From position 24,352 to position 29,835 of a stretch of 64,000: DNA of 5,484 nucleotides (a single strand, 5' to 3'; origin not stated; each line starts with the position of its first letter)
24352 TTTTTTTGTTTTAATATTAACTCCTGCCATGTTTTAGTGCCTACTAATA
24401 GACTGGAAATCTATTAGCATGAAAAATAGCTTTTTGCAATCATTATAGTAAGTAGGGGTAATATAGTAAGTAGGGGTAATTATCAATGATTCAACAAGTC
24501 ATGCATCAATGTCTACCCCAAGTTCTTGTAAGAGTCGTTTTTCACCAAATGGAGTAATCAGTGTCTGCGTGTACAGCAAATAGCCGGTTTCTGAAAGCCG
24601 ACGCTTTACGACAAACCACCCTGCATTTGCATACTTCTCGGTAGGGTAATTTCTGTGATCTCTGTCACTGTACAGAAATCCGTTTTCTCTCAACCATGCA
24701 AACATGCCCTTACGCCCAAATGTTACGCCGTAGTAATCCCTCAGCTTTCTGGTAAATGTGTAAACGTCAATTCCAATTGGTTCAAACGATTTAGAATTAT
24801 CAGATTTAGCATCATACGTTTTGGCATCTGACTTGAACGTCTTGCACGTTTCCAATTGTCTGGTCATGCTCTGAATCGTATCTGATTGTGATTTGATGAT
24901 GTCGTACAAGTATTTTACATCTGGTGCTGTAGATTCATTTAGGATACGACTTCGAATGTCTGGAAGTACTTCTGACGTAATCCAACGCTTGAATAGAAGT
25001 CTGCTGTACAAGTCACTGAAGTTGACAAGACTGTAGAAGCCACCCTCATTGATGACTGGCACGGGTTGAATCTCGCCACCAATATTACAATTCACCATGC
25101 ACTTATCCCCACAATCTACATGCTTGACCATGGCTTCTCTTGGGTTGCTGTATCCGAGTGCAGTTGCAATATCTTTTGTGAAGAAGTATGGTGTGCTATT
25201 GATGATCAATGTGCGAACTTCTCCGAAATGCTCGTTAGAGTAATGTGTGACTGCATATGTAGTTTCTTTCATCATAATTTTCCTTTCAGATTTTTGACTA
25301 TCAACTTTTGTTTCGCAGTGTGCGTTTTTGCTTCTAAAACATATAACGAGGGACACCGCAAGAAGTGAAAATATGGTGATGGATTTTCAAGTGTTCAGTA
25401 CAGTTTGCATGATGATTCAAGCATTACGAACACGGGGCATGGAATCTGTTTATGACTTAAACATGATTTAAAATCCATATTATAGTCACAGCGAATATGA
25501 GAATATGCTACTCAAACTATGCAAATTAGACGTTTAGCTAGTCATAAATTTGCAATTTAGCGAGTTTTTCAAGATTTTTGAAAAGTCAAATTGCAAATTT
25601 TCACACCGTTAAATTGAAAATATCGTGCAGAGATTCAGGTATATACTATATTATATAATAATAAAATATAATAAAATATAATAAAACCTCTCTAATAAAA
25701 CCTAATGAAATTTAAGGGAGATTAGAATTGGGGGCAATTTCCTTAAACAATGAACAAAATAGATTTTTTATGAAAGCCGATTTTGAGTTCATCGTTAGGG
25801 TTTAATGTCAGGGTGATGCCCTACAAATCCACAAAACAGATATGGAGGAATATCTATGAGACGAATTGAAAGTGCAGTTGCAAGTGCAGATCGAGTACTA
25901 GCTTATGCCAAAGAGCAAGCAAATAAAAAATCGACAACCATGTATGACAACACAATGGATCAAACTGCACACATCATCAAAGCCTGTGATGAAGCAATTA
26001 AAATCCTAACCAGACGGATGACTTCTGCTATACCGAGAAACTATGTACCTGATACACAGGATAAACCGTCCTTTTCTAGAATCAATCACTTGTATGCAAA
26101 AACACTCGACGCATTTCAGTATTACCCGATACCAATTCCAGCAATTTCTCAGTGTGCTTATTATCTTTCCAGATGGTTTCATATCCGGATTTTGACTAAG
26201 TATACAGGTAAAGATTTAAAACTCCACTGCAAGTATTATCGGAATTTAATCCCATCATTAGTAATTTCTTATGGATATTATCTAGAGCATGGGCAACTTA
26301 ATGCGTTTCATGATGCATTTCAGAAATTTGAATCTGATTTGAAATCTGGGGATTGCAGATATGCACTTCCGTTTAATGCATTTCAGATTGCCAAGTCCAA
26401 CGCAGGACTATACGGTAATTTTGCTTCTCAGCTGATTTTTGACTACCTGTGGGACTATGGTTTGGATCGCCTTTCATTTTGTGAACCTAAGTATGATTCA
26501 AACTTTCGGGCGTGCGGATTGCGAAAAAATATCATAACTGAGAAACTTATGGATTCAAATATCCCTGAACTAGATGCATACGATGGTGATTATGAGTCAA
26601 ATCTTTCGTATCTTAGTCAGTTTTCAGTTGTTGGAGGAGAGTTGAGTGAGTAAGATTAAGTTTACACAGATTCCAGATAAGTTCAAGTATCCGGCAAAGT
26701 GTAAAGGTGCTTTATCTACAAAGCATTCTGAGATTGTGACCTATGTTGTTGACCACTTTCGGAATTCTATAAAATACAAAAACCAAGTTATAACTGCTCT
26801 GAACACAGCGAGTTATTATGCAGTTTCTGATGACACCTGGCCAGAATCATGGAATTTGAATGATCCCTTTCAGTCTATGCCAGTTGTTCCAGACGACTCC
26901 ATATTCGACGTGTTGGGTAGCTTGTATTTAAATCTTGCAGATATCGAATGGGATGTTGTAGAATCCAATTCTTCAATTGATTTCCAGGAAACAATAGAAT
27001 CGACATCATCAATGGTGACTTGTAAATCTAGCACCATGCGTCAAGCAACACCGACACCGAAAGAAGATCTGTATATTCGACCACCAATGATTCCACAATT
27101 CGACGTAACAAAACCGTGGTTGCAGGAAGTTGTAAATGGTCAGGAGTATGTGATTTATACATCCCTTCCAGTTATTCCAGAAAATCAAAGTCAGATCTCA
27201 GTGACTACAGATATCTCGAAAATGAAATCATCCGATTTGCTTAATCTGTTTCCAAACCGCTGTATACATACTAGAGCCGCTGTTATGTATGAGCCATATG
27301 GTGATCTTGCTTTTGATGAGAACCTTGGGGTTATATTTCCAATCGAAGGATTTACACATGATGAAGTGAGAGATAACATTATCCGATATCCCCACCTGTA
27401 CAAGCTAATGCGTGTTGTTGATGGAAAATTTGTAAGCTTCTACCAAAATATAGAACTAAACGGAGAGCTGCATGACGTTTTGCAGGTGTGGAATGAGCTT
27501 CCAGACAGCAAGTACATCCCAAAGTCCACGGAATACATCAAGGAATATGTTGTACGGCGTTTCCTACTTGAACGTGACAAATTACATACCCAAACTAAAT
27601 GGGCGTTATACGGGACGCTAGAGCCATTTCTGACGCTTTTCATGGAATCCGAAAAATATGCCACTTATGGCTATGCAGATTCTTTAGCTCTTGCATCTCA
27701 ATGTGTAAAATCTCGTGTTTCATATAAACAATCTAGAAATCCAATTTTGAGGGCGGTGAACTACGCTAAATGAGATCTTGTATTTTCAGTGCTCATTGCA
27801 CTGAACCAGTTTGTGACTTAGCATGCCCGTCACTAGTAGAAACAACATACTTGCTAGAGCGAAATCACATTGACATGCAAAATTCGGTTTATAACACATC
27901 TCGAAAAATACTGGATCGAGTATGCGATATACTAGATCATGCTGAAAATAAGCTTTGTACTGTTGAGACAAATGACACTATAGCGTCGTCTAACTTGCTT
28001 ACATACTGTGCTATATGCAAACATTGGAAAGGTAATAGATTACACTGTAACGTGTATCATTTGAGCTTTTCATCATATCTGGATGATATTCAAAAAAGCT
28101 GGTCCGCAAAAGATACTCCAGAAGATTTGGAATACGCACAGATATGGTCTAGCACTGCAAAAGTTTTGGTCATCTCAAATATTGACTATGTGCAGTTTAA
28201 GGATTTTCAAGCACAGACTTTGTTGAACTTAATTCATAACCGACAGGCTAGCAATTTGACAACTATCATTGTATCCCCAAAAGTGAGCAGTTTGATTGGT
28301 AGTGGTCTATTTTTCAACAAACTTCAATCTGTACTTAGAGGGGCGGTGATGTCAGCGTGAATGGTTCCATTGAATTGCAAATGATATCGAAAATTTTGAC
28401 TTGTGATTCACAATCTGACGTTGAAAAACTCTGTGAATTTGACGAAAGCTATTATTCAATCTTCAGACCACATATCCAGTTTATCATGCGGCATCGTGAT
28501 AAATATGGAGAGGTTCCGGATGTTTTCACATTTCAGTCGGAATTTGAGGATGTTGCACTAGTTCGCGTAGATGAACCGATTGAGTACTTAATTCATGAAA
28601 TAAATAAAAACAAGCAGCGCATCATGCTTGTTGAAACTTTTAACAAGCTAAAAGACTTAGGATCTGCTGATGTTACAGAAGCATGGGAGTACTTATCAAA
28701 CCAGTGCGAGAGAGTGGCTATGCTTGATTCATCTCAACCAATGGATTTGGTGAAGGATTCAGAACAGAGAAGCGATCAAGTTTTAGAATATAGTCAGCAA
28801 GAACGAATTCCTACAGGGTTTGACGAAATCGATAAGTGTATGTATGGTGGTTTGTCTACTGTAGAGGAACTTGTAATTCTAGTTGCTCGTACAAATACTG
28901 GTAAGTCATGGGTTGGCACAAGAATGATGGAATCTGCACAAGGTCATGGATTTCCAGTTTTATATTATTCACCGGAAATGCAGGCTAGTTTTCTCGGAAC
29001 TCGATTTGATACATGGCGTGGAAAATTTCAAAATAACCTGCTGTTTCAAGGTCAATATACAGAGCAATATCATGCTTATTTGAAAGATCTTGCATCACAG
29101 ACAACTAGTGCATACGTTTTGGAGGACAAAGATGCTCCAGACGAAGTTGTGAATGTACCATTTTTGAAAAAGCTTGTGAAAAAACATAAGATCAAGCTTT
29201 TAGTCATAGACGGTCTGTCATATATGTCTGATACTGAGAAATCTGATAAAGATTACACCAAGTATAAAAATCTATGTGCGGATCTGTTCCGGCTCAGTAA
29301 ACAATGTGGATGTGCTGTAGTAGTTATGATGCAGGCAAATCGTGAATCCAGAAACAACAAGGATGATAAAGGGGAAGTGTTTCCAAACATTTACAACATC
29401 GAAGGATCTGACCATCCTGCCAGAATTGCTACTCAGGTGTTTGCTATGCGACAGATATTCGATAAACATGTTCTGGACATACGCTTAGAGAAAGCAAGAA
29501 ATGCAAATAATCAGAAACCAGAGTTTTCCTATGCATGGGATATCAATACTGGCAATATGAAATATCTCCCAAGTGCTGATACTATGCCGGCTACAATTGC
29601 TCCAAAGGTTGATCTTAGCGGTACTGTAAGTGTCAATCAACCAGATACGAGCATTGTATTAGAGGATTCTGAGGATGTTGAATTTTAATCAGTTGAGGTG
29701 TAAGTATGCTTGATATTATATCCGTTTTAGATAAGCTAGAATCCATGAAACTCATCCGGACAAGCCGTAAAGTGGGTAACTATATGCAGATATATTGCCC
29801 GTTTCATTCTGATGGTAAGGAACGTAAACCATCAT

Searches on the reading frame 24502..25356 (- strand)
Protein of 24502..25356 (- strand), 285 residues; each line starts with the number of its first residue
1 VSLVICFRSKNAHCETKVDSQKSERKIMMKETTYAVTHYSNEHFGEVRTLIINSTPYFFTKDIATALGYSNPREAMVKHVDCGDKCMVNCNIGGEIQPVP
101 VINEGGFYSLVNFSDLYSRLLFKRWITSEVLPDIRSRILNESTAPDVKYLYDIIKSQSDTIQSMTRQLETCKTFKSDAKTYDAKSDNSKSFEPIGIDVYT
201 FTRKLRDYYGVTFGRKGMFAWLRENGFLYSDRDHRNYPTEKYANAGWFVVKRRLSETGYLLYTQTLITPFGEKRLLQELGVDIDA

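Call 50: search_protein_families(library=pfam, proteins=[window:24502-25356:-], max_evalue=0.001)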
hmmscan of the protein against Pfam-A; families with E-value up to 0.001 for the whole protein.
window:24502-25356:- (285 aa): 2 families
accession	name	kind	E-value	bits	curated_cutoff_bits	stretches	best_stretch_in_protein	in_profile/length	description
PF02498.22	Bro-N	-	7.4e-17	62.2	25.6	1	46-132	1-96/96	BRO family, N-terminal domain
PF03374.19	ANT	-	3.4e-10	40.7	25.3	1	209-279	34-105/108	Phage antirepressor protein KilAC domain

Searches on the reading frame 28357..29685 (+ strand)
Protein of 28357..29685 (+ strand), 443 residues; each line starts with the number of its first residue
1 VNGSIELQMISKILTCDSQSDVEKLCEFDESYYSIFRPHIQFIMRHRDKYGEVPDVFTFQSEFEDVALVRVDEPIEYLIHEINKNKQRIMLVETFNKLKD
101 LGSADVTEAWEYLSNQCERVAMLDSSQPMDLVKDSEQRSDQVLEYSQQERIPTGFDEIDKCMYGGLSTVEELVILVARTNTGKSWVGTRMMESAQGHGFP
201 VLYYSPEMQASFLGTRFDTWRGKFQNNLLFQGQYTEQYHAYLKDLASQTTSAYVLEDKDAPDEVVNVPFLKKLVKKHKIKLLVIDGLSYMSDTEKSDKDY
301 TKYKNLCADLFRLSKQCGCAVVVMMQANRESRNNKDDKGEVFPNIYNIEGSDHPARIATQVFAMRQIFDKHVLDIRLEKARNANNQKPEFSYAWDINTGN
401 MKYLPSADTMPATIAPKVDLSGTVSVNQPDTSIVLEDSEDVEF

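Call 10: search_protein_families(library=phrogs, proteins=[window:28357-29685:+], max_evalue=0.00001)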
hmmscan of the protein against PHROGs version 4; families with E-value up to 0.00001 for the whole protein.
window:28357-29685:+ (443 aa): 3 families
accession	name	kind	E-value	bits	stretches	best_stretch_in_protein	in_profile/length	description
phrog_19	-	DNA, RNA and nucleotide metabolism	2.8e-35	123.3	1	2-399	160-576/621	DnaB-like replicative helicase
phrog_239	-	DNA, RNA and nucleotide metabolism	2.1e-16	61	1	132-406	321-601/801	DNA primase/helicase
phrog_243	-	DNA, RNA and nucleotide metabolism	9.6e-11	42.1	1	145-338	12-201/273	DnaB-like replicative helicase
